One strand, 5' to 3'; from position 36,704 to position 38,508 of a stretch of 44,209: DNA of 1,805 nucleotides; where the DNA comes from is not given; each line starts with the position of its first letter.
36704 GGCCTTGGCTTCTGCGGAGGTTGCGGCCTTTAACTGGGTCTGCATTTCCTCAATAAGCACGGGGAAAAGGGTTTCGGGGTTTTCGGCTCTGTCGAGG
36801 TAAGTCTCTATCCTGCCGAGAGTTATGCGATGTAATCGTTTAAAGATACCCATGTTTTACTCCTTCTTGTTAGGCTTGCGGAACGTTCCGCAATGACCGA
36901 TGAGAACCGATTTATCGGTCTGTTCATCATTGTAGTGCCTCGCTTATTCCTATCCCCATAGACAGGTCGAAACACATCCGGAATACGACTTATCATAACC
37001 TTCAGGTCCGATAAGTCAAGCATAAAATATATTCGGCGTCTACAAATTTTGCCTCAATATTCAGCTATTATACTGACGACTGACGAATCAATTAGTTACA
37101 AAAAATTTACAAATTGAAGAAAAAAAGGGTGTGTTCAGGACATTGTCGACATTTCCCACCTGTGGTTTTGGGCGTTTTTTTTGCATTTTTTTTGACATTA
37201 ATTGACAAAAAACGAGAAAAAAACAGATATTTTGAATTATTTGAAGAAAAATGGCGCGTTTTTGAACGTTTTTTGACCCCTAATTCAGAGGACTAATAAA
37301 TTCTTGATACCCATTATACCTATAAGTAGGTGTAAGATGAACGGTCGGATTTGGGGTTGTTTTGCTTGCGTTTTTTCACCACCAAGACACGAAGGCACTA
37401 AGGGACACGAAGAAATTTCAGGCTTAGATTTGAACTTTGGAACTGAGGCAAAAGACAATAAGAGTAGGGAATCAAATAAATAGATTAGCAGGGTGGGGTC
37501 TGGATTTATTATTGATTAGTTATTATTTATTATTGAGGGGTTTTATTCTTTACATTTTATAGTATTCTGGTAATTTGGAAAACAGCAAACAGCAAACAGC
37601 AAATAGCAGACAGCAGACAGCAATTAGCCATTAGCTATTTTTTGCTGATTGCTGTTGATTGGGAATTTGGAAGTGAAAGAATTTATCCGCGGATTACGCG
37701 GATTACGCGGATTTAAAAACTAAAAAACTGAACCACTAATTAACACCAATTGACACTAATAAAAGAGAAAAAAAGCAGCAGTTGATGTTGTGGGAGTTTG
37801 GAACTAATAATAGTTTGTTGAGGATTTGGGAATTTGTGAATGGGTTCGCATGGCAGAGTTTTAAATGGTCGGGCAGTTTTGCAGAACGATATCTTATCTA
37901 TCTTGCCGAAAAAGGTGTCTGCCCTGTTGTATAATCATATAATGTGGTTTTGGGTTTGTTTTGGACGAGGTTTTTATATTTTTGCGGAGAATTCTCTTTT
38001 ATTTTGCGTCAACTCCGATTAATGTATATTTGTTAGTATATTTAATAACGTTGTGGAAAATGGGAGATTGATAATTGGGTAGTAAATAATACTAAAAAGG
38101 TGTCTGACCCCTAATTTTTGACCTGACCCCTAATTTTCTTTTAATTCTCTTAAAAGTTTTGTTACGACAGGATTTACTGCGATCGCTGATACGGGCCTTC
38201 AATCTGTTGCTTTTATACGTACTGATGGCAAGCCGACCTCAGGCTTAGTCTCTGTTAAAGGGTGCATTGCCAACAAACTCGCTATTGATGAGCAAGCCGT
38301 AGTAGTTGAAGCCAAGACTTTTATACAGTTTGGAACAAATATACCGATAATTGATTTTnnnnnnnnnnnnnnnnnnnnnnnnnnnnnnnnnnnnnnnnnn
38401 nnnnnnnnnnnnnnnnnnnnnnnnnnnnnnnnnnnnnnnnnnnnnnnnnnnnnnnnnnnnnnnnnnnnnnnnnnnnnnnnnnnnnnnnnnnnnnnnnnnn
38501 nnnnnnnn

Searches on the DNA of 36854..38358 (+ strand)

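Call 55: search_dna_similar(query=window:37660-37800:+, collection=phages, mode=distant, max_evalue=0.01, max_rows=15)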
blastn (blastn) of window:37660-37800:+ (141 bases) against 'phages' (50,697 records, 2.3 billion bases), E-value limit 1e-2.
No match.

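Call 56: search_dna_similar(query=window:37660-37800:+, collection=plasmids, mode=distant, max_evalue=0.01, max_rows=15)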
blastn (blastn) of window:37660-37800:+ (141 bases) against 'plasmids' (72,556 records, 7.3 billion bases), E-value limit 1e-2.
No match.

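Call 59: search_rna_families(source=window, start=36854, end=38358, threshold=evalue, max_evalue=1)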
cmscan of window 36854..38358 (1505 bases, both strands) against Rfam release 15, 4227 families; matches with E-value up to 1: 2.
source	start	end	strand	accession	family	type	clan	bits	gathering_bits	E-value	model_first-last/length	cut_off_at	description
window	37117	37238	-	RF01859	Phe_leader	Cis-reg; leader;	-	23.9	55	0.31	1-125/125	no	Phenylalanine leader peptide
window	37582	37655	+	RF00366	mir-BHRF1-2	Gene; miRNA;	-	21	87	0.93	1-65/65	no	mir-BHRF1-2 microRNA precursor family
